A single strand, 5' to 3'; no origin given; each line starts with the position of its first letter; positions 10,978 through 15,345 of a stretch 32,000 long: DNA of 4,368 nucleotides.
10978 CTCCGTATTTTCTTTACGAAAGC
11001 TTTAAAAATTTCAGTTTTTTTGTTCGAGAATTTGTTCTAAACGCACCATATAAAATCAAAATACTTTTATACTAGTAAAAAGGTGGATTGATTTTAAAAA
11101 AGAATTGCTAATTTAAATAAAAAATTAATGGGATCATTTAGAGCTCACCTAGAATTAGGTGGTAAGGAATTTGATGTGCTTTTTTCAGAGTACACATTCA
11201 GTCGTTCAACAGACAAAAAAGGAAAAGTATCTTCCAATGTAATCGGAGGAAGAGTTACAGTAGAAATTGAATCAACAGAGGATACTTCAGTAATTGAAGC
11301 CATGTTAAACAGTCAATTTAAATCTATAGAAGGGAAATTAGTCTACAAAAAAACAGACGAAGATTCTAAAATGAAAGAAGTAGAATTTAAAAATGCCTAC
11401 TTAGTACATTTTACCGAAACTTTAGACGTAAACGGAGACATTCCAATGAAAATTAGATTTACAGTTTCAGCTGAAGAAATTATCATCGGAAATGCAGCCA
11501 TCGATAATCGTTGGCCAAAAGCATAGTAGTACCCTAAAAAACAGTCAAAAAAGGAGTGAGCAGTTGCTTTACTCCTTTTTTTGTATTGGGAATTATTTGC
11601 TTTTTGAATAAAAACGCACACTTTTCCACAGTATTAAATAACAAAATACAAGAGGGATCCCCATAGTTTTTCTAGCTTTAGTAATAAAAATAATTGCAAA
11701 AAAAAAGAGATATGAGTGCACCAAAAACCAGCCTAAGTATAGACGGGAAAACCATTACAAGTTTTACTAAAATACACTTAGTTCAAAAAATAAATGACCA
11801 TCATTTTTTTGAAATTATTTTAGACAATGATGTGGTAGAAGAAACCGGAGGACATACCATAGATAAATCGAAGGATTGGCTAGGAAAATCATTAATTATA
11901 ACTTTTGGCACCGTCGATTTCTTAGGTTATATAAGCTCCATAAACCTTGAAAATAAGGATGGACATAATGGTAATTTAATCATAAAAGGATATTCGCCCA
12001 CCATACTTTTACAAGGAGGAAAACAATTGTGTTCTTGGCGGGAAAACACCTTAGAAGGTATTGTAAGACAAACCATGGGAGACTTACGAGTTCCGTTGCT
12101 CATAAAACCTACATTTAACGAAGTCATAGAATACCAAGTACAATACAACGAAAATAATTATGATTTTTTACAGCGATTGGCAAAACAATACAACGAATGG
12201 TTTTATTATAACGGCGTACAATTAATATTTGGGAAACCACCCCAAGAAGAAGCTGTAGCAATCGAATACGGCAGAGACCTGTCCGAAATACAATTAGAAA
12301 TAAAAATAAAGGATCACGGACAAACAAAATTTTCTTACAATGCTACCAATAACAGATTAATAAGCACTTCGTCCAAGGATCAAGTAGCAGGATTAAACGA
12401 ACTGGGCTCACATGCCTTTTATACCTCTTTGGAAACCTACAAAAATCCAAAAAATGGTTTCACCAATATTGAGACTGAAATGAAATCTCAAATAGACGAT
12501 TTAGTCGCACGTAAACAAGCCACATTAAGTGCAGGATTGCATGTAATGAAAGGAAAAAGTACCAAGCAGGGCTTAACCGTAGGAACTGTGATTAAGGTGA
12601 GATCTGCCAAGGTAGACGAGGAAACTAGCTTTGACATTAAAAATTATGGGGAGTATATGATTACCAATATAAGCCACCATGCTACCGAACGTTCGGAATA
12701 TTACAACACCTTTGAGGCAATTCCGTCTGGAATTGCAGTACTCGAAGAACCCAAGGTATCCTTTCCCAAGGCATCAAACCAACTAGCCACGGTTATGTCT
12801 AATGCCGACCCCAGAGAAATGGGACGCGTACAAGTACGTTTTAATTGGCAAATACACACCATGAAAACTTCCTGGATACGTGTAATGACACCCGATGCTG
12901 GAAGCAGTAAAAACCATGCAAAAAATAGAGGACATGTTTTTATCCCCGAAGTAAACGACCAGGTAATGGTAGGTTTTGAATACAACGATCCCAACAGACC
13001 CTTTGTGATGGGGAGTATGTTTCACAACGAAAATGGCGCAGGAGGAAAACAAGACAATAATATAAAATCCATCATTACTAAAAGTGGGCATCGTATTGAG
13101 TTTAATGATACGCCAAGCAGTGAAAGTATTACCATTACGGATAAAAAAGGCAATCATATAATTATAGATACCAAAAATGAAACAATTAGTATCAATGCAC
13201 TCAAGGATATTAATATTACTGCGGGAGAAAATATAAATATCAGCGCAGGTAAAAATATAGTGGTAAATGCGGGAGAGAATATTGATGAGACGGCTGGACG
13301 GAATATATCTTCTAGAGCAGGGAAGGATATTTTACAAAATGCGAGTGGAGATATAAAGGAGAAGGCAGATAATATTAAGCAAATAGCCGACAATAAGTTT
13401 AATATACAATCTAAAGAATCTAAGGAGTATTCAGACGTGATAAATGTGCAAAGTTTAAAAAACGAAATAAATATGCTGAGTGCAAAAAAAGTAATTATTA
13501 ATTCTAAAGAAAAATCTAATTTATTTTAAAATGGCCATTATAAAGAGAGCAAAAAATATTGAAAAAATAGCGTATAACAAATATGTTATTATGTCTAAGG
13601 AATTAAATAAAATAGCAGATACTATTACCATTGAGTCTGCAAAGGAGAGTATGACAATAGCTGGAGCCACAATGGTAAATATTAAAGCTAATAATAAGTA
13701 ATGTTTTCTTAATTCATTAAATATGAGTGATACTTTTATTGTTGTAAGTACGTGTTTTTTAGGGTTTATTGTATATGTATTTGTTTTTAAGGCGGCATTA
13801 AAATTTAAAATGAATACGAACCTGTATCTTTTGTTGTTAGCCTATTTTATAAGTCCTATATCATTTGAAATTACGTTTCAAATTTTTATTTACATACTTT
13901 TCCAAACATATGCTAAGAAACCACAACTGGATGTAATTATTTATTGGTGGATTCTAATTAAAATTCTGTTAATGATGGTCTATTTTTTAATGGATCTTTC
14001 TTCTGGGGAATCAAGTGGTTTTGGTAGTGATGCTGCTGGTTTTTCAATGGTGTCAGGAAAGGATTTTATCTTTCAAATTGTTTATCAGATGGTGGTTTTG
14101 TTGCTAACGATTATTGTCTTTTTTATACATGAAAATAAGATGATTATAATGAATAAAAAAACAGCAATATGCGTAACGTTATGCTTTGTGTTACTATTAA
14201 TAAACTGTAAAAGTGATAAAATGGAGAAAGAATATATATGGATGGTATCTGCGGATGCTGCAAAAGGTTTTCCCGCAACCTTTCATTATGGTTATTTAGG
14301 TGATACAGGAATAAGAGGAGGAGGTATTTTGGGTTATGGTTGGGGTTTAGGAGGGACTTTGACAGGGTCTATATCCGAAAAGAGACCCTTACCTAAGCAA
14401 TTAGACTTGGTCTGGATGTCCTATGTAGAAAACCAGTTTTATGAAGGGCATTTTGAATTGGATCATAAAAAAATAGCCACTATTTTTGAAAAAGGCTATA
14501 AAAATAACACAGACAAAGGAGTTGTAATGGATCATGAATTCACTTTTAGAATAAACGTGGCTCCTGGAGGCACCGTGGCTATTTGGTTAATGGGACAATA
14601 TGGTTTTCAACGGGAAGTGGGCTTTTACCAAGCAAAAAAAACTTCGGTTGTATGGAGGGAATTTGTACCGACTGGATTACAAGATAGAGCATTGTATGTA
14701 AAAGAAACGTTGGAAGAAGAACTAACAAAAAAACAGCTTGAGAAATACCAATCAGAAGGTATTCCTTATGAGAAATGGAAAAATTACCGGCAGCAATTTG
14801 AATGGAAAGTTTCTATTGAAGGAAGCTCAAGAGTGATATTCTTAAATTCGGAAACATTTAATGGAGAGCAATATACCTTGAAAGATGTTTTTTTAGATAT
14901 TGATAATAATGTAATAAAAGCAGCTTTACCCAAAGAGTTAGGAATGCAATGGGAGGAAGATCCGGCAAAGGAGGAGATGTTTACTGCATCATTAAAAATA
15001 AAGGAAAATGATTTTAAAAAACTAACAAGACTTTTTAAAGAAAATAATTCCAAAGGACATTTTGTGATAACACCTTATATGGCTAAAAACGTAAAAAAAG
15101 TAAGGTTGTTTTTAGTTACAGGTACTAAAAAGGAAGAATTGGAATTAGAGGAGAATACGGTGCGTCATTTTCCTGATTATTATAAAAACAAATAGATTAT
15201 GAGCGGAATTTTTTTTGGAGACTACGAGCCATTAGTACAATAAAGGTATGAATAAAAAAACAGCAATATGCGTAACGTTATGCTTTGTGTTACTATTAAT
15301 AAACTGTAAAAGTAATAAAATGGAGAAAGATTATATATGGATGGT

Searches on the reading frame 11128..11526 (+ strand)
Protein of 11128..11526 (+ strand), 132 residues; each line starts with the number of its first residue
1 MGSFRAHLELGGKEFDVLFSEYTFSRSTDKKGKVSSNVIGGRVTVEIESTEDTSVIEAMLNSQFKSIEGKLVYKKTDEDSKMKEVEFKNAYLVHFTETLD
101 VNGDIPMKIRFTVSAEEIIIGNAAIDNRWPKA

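Call 4: search_protein_families(library=pfam, proteins=[window:11128-11526:+], max_evalue=0.1)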
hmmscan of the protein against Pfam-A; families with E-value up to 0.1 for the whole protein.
window:11128-11526:+ (132 aa): 2 families
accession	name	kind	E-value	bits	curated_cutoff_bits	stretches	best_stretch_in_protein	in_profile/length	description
PF17642.6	TssD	-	2.4e-40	137.8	25.8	1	3-130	2-128/128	Hemolysin coregulated protein Hcp (TssD)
PF18694.6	TDP-43_N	-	0.068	13.5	27.1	1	44-89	12-55/74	TAR DNA-binding protein 43, N-terminal domain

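Call 5: search_protein_families(library=ncbifam, proteins=[window:11128-11526:+], max_evalue=0.1)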
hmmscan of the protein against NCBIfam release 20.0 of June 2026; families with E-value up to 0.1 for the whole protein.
window:11128-11526:+ (132 aa): 0 families

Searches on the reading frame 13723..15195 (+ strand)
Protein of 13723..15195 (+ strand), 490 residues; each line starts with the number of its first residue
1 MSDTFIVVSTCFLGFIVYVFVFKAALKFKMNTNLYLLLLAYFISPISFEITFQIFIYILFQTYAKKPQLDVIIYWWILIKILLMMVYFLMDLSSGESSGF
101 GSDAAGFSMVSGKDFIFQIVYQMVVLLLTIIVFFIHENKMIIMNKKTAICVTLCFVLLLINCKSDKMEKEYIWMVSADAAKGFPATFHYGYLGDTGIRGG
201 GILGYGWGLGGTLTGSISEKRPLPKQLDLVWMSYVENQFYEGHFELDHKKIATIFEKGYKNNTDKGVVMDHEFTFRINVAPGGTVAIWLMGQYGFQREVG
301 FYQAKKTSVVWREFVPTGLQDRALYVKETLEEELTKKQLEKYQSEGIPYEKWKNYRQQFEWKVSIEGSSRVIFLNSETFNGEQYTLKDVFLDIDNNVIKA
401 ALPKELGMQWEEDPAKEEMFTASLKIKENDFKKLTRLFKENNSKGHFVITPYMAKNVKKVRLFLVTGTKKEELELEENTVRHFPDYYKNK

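Call 4: search_protein_families(library=pfam, proteins=[window:13723-15195:+], max_evalue=0.1)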
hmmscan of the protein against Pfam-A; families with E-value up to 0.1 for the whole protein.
window:13723-15195:+ (490 aa): 1 family
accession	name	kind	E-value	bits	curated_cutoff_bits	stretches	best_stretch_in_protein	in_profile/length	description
PF11153.13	DUF2931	-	1e-20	74.7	22.2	1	168-349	9-181/182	Protein of unknown function (DUF2931)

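Call 5: search_protein_families(library=ncbifam, proteins=[window:13723-15195:+], max_evalue=0.1)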
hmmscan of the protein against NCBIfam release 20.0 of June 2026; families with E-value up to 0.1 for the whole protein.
window:13723-15195:+ (490 aa): 0 families
